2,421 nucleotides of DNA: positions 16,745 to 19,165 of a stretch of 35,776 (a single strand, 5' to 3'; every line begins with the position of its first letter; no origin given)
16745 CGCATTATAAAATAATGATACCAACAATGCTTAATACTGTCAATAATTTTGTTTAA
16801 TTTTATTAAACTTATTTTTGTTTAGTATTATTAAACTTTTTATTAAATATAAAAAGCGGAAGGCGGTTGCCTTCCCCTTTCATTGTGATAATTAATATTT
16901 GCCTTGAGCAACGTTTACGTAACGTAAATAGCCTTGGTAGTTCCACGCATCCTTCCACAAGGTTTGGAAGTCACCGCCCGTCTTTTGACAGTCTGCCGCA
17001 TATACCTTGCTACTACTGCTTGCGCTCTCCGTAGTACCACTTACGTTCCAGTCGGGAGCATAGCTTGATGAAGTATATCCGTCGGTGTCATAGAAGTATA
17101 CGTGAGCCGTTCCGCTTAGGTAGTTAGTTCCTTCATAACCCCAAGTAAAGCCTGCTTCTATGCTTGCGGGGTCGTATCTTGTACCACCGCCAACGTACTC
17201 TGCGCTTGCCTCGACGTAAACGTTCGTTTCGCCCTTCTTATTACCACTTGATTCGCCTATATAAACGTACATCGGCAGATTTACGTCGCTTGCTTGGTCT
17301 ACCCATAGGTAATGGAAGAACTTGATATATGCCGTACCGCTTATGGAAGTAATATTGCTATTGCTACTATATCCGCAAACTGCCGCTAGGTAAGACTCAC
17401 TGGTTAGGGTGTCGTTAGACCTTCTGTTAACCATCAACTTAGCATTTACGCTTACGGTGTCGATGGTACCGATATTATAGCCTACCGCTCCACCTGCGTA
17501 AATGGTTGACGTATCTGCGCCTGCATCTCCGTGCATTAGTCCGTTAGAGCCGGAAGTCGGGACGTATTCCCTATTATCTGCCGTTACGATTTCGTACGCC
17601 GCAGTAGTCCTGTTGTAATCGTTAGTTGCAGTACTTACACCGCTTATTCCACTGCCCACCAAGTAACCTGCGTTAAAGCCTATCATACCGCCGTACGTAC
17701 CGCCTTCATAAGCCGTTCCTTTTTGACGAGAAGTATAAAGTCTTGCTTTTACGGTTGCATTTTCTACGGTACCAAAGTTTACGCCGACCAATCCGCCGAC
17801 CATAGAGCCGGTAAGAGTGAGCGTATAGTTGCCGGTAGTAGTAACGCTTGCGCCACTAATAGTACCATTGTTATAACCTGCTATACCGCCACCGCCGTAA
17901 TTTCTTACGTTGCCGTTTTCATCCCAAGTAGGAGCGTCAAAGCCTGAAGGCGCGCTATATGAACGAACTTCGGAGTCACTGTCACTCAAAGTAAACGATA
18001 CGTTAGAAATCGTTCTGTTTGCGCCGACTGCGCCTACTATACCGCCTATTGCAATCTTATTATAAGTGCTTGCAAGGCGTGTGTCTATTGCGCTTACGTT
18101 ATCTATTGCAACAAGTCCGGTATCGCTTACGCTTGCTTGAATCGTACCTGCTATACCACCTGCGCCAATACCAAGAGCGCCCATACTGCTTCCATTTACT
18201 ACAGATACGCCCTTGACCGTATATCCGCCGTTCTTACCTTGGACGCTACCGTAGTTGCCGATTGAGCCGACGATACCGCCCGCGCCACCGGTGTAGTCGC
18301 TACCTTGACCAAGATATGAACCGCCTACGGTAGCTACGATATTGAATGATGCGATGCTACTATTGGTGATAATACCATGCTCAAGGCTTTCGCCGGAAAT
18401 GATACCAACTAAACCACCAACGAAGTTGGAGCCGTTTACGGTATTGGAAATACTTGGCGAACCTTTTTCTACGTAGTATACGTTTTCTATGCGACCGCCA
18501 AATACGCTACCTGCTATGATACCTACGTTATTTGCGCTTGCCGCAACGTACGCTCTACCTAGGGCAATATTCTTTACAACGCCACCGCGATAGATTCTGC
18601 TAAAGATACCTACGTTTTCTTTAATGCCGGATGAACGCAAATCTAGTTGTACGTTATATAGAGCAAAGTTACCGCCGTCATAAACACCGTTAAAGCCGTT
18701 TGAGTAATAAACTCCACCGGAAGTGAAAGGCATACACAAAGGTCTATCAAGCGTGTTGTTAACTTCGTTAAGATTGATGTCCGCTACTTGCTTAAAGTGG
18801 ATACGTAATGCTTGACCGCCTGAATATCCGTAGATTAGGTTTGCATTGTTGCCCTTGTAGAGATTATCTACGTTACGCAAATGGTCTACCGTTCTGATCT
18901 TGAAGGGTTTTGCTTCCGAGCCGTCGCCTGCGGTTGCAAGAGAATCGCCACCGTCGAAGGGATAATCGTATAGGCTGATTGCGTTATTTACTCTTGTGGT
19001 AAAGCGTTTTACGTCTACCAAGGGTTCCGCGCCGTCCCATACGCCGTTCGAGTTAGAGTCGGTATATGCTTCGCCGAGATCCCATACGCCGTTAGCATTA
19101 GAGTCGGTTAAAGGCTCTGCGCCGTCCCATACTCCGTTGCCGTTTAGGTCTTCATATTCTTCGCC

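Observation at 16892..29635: A single 12.7-kb gene encodes a 4,247-aa fibre anchored by its N-terminus, with no cell-wall sorting signal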

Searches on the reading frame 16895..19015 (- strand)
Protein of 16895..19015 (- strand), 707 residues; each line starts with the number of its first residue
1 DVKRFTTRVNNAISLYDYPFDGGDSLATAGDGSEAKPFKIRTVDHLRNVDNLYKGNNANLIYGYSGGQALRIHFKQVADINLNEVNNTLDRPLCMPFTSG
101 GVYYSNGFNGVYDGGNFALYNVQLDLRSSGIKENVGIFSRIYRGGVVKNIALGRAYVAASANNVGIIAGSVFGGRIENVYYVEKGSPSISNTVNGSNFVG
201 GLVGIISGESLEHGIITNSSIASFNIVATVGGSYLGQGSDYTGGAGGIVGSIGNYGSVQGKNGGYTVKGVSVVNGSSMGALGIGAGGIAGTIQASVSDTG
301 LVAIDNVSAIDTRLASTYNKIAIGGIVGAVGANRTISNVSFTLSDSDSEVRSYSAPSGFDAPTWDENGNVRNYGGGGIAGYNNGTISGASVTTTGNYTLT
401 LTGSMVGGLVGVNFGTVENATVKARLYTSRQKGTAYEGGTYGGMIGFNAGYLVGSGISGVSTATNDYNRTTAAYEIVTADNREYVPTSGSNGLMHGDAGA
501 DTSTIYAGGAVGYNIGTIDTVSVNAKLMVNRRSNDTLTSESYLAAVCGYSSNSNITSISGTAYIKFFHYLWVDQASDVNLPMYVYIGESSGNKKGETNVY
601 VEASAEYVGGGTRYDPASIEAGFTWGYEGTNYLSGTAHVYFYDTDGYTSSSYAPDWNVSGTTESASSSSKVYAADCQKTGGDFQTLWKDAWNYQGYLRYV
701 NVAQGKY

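Call 16: find_homologous_proteins(query=window:16895-19015:-, max_evalue=0.001)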
Query window:16895-19015:- (707 aa): 5 proteins with E <= 0.001 among 8000 candidates.
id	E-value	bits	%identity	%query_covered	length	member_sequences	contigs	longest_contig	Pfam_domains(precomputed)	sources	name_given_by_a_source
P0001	0.0e+0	1127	99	76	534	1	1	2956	-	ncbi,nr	ncbi:MAG: hypothetical protein J6R44_04625, partial [Clostridia bacterium]|nr:hypothetical protein [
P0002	1.8e-95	339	58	43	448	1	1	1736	-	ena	-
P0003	6.8e-27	112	33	59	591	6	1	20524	PF07581.18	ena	-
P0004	5.5e-6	43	38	15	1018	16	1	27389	-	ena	-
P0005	3.5e-5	41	35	16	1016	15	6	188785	-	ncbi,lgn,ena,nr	ncbi:MAG: hypothetical protein J6R38_04800 [Alistipes sp.]|nr:hypothetical protein [Alistipes sp.]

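Call 18: search_solved_structures(query=window:16895-19015:-, max_evalue=1, show_alignments=2)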
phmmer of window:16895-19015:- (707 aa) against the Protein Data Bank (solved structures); distinct sequences matched with E-value up to 1: 0.

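Call 19: find_encoding_contigs(protein=P0001, flank=3000, max_places=3)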
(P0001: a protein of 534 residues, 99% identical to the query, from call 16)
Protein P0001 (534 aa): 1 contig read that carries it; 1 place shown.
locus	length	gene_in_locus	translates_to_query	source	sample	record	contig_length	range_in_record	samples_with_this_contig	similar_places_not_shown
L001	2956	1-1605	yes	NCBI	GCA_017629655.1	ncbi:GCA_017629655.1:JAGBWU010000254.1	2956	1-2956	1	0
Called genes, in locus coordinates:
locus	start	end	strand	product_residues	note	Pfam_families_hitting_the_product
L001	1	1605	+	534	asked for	?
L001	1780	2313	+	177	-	PF12844:HTH_19, PF13443:HTH_26 (weak), PF13560:HTH_31, PF01381:HTH_3, PF05899:Cupin_3 (faint), PF07883:Cupin_2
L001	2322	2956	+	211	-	PF00005:ABC_tran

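Call 20: find_encoding_contigs(protein=P0003, flank=10000, max_places=3)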
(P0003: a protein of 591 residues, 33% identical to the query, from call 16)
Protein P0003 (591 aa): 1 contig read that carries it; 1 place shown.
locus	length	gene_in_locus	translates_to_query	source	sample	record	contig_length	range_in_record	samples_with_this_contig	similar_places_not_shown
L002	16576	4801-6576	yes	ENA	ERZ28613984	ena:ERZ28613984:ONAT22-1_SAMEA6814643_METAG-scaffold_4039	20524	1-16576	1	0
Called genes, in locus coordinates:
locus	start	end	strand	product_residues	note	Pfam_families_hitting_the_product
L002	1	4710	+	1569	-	?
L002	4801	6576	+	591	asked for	PF07581:Glug (faint)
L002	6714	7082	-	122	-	-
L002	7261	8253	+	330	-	-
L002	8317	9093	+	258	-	PF00702:Hydrolase, PF13344:Hydrolase_6, PF13242:Hydrolase_like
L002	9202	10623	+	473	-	-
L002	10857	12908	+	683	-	PF00724:Oxidored_FMN, PF13434:Lys_Orn_oxgnase (faint), PF07992:Pyr_redox_2, PF00070:Pyr_redox (weak), PF07992:Pyr_redox_2, PF13450:NAD_binding_8 (weak), PF13738:Pyr_redox_3, PF00070:Pyr_redox (weak), +6 more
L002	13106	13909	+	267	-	PF10609:ParA, PF13614:AAA_31 (faint), PF01656:CbiA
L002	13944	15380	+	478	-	PF03323:GerA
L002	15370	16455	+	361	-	-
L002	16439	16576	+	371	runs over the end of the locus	PF25198:Spore_GerAC_N, PF05504:Spore_GerAC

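Call 30: find_encoding_contigs(protein=P0002, flank=3000, max_places=3)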
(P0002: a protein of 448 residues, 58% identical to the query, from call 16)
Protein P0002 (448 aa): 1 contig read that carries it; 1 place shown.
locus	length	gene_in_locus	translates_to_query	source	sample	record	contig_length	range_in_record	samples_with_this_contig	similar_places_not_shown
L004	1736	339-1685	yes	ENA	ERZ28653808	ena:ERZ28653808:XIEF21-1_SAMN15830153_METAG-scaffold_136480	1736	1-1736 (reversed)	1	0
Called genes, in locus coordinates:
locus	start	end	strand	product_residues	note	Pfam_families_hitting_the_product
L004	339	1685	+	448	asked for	-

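Call 31: search_protein_representatives(protein=window:16895-19015:-)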
Query: 707 residues. Proteins with E-value up to 0.001 (for the whole library): 35; up to 1e-10: 8; up to 1e-30: 6. The best 35 are listed.
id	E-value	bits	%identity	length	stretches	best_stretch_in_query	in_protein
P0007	1.7e-252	856.4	63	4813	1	11-701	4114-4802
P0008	1.2e-240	817.3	60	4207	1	8-703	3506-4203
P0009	1.4e-215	734.5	58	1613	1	6-707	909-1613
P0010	8.7e-108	378.1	41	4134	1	13-703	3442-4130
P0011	2.3e-92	327.2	41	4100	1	11-703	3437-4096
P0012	1.1e-51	192.7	36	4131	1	15-698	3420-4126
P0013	1.7e-12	63.2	32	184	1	528-702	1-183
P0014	3.5e-11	58.9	29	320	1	373-633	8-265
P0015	3.6e-10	55.5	34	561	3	14-209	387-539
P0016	1.5e-09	53.5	34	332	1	395-591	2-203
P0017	4.6e-09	51.9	37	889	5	374-464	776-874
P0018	7.8e-09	51.1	40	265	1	29-199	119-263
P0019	1.5e-06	43.5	31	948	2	25-304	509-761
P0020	1.9e-06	43.2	33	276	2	28-169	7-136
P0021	5.2e-06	41.8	29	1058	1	105-338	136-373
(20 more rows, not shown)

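Call 41: find_encoding_contigs(protein=P0008, flank=8000, max_places=3)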
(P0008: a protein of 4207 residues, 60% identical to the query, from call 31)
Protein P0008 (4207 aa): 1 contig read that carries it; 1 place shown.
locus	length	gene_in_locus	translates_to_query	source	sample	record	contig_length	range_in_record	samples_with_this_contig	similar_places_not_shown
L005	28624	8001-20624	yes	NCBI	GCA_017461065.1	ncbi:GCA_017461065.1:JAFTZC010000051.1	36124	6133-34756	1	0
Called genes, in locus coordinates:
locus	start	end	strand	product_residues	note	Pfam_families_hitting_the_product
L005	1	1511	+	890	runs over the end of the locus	PF21461:HL_N-beta (faint), PF02368:Big_2, PF26918:Ig_Eae (weak)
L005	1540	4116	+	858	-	PF02368:Big_2 (faint), PF13229:Beta_helix (weak)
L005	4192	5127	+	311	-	-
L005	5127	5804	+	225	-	PF01048:PNP_UDP_1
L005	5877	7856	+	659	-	PF02878:PGM_PMM_I, PF02879:PGM_PMM_II, PF02880:PGM_PMM_III, PF00408:PGM_PMM_IV, PF25084:LbH_EIF2B (faint), PF00132:Hexapep, PF25087:GMPPB_C (weak), PF00132:Hexapep (weak)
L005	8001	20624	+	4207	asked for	PF09479:Flg_new (faint), PF18998:Flg_new_2 (weak)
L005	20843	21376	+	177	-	PF12844:HTH_19, PF13560:HTH_31, PF01381:HTH_3, PF06249:EutQ (weak), PF07883:Cupin_2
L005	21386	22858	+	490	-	PF00005:ABC_tran, PF08402:TOBE_2 (weak)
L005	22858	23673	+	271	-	PF00528:BPD_transp_1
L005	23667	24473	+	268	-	PF00528:BPD_transp_1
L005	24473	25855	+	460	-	PF02030:Lipoprotein_8, PF01547:SBP_bac_1 (faint), PF13416:SBP_bac_8, PF13343:SBP_bac_6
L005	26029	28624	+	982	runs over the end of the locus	PF22907:Ams1-like_1st, PF01074:Glyco_hydro_38N, PF09261:Alpha-mann_mid, PF07748:Glyco_hydro_38C, PF17677:Glyco_hydro38C2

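Call 43: find_encoding_contigs(protein=P0012, flank=8000, max_places=2)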
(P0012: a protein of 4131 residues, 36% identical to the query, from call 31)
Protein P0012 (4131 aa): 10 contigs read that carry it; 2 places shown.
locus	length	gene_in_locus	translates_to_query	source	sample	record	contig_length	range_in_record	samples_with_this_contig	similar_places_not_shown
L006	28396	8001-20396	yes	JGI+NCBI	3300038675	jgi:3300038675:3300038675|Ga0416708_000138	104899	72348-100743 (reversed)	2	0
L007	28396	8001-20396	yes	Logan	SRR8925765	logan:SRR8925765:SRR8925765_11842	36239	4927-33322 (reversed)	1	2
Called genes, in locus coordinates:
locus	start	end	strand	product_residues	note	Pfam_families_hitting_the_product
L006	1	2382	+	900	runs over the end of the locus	PF02368:Big_2 (faint)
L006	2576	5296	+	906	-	-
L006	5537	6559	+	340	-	-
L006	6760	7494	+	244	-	PF01048:PNP_UDP_1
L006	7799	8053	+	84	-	-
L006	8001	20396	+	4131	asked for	PF18998:Flg_new_2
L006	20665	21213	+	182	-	PF01381:HTH_3, PF12844:HTH_19, PF13560:HTH_31, PF11699:CENP-C_C (weak), PF07883:Cupin_2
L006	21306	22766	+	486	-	PF00005:ABC_tran, PF08402:TOBE_2 (faint)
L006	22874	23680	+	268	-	PF00528:BPD_transp_1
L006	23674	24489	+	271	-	PF00528:BPD_transp_1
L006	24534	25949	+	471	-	PF01547:SBP_bac_1, PF13416:SBP_bac_8, PF13343:SBP_bac_6 (weak)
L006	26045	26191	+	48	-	-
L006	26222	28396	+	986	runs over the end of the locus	PF22907:Ams1-like_1st, PF01074:Glyco_hydro_38N, PF09261:Alpha-mann_mid, PF07748:Glyco_hydro_38C, PF17677:Glyco_hydro38C2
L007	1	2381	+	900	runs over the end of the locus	PF02368:Big_2 (faint)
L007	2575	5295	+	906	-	-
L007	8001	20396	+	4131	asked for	PF18998:Flg_new_2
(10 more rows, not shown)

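Call 44: find_encoding_contigs(protein=P0007, flank=8000, max_places=2)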
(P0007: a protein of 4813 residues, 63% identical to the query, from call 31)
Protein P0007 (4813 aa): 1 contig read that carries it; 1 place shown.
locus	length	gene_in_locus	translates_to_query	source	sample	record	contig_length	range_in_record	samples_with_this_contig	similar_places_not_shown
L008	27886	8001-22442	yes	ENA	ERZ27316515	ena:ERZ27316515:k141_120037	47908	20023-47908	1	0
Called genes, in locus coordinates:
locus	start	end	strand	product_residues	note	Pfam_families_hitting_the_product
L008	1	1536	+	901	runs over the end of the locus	PF02368:Big_2 (weak)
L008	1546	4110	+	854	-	PF13229:Beta_helix (weak)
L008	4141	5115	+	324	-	-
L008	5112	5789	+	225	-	PF01048:PNP_UDP_1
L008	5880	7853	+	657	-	PF02878:PGM_PMM_I, PF02879:PGM_PMM_II, PF02880:PGM_PMM_III, PF00408:PGM_PMM_IV, PF25087:GMPPB_C (weak), PF00132:Hexapep (weak), PF25084:LbH_EIF2B, PF25087:GMPPB_C, +1 more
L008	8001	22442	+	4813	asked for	PF09479:Flg_new (faint), PF18998:Flg_new_2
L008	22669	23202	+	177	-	PF12844:HTH_19, PF13560:HTH_31, PF01381:HTH_3, PF07883:Cupin_2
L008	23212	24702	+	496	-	PF00005:ABC_tran, PF08402:TOBE_2 (faint)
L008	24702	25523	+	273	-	PF00528:BPD_transp_1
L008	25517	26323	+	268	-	PF00528:BPD_transp_1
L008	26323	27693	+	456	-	PF02030:Lipoprotein_8, PF01547:SBP_bac_1, PF13416:SBP_bac_8, PF13343:SBP_bac_6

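Call 53: predict_structure(alignment_id=A2)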
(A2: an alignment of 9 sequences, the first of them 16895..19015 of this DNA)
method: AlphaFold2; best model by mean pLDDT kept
length: 707 residues; sequences in the alignment: 9
mean_pLDDT: 74.0   pTM: 0.80
mean pLDDT of the five models: 74.0, 71.7, 71.7, 67.8, 64.8
residues with pLDDT >= 90: 223; 70-90: 244; 50-70: 108; < 50: 132
segments of 3 or more residues with pLDDT < 50: 1-16, 233-239, 277-280, 353-369, 432-438, 485-492, 612-633, 654-700
pLDDT, mean of each block of 10 residues (from residue 1): 29 53 72 90 92 90 85 95 86 92 92 96 90 93 94 94 95 93 90 92 91 86 86 48 83 90 63 56 81 79 91 71 88 91 72 46 45 81 93 79 80 93 83 51 89 92 84 78 45 53 81 90 90 72 88 84 84 56 76 66 74 40 30 58 70 41 27 27 27 39 48
secondary structure, 60 per line:
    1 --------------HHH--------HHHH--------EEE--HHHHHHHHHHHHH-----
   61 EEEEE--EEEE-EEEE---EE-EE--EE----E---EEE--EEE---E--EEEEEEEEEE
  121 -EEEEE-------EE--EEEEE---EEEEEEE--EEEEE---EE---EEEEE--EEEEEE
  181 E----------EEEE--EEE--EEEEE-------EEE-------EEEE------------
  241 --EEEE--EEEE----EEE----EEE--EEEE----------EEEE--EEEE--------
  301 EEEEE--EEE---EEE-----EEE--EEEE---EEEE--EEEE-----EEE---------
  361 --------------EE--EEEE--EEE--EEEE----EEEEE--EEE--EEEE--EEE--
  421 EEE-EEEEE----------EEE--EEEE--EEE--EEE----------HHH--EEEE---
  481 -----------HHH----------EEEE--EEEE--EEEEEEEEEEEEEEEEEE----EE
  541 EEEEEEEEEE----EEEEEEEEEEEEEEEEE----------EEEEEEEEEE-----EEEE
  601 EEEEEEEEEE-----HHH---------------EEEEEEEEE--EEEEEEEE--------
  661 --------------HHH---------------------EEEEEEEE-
elements in order (helices of 4 or more, strands of 3 or more residues): H26-29 E38-40 H43-55 E61-65 E68-71 E73-76 E97-99 E102-104 E111-120 E122-126 E138-142 E146-152 E155-159 E168-172 E175-181 E192-195 E198-200 E203-207 E215-217 E225-228 E243-246 E249-252 E257-259 E264-266 E269-272 E283-286 E289-292 E301-305 E308-310 E314-316 E322-324 E327-330 E334-337 E340-343 E349-351 E379-382 E385-387 E390-393 E398-402 E405-407 E410-413 E416-418 E421-423 E425-429 E440-442 E445-448 E451-453 E456-458 E474-477 E505-508 E511-514 E517-534 E539-550 E555-571 E582-591 E597-610 E634-642 E645-652 E699-706

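Call 57: fold_search(model_id=the predicted structure, library=pdb)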
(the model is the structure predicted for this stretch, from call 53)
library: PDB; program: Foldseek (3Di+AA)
matches with E <= 10: 123; with E <= 0.001: 1
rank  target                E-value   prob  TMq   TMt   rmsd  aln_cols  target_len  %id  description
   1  3n6z                  4.9e-05  1.00  0.28  0.55   5.4       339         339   19  Crystal structure of a putative immunoglobulin A1 protease (BACOVA_03286) from Bacteroides ovatus at 1.30 A resolution (released 2010-07-21)
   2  7jgj_A                8.9e-03  0.99  0.23  0.14   8.5       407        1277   13  IgA1 Protease in complex with neutralizing mAb (released 2020-12-09)
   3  6e0v_A                4.8e-02  0.54  0.23  0.26  13.4       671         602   11  Apo crystal structure of the colanidase tailspike protein gp150 of Phage Phi92 (released 2019-07-17)
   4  6xjb                  9.5e-02  0.94  0.24  0.14   8.6       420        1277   13  IgA1 Protease (released 2020-12-09)
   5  4kh3                  9.9e-02  0.06  0.10  0.12  19.0       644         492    9  Structure of a bacterial self-associating protein (released 2014-01-15)
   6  6xja_P                1.1e-01  0.92  0.23  0.14   9.2       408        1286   14  Streptococcus Pneumoniae IgA1 Protease with IgA1 substrate (released 2021-01-20)
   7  5gkd_A                1.7e-01  0.07  0.14  0.14  22.2       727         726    8  Structure of PL6 family alginate lyase AlyGC (released 2017-02-08)
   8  4ojl_C                2.1e-01  0.08  0.16  0.15  19.2       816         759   10  Crystal Structure of Putative Tailspike Protein (TSP1, orf210) from Escherichia coli O157:H7 Bacteriohage CBA120 in Co (released 2014-03-26)
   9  3gq7                  2.2e-01  0.20  0.23  0.26  19.6       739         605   10  Crystal Structure of the Bacteriophage Phi29 Gene Product 12 N-terminal Fragment (released 2009-05-26)
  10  7xzd_A                2.2e-01  0.10  0.16  0.21  14.8       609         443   11  Mutant (F179A) of the N-terminal domain of fucoidan lyase FdlA (released 2022-09-28)
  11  7xzc_A                2.7e-01  0.09  0.15  0.21  15.6       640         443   10  Mutant (R240A) of the N-terminal domain of fucoidan lyase FdlA (released 2022-09-28)
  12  7koh_B                2.9e-01  0.06  0.13  0.15  17.8       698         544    8  Crystal structure of antigen 43 from Escherichia coli EDL933 (released 2022-03-09)
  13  7xzd_B                3.0e-01  0.10  0.16  0.21  16.3       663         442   10  Mutant (F179A) of the N-terminal domain of fucoidan lyase FdlA (released 2022-09-28)
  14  4xlh                  3.0e-01  0.10  0.18  0.21  18.1       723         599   10  Tailspike protein double mutant D339A/E372A of E. coli bacteriophage HK620 (released 2016-01-20)
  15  7xzf_A                3.3e-01  0.10  0.16  0.22  16.2       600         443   12  Wild type of the N-terminal domain of fucoidan lyase FdlA (released 2022-09-28)
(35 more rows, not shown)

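Call 88: search_solved_structures(query=A2, max_evalue=1, show_alignments=1)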
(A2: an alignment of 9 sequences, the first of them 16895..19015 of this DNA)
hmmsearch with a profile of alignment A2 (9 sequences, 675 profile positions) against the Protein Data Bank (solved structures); distinct sequences matched with E-value up to 1: 2.
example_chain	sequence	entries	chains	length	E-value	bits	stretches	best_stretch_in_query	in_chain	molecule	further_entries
3n6z_A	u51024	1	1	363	5e-05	25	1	16-271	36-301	putative immunoglobulin A1 protease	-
4v8p_AM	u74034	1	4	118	0.75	11.2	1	276-318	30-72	RIBOSOMAL PROTEIN L22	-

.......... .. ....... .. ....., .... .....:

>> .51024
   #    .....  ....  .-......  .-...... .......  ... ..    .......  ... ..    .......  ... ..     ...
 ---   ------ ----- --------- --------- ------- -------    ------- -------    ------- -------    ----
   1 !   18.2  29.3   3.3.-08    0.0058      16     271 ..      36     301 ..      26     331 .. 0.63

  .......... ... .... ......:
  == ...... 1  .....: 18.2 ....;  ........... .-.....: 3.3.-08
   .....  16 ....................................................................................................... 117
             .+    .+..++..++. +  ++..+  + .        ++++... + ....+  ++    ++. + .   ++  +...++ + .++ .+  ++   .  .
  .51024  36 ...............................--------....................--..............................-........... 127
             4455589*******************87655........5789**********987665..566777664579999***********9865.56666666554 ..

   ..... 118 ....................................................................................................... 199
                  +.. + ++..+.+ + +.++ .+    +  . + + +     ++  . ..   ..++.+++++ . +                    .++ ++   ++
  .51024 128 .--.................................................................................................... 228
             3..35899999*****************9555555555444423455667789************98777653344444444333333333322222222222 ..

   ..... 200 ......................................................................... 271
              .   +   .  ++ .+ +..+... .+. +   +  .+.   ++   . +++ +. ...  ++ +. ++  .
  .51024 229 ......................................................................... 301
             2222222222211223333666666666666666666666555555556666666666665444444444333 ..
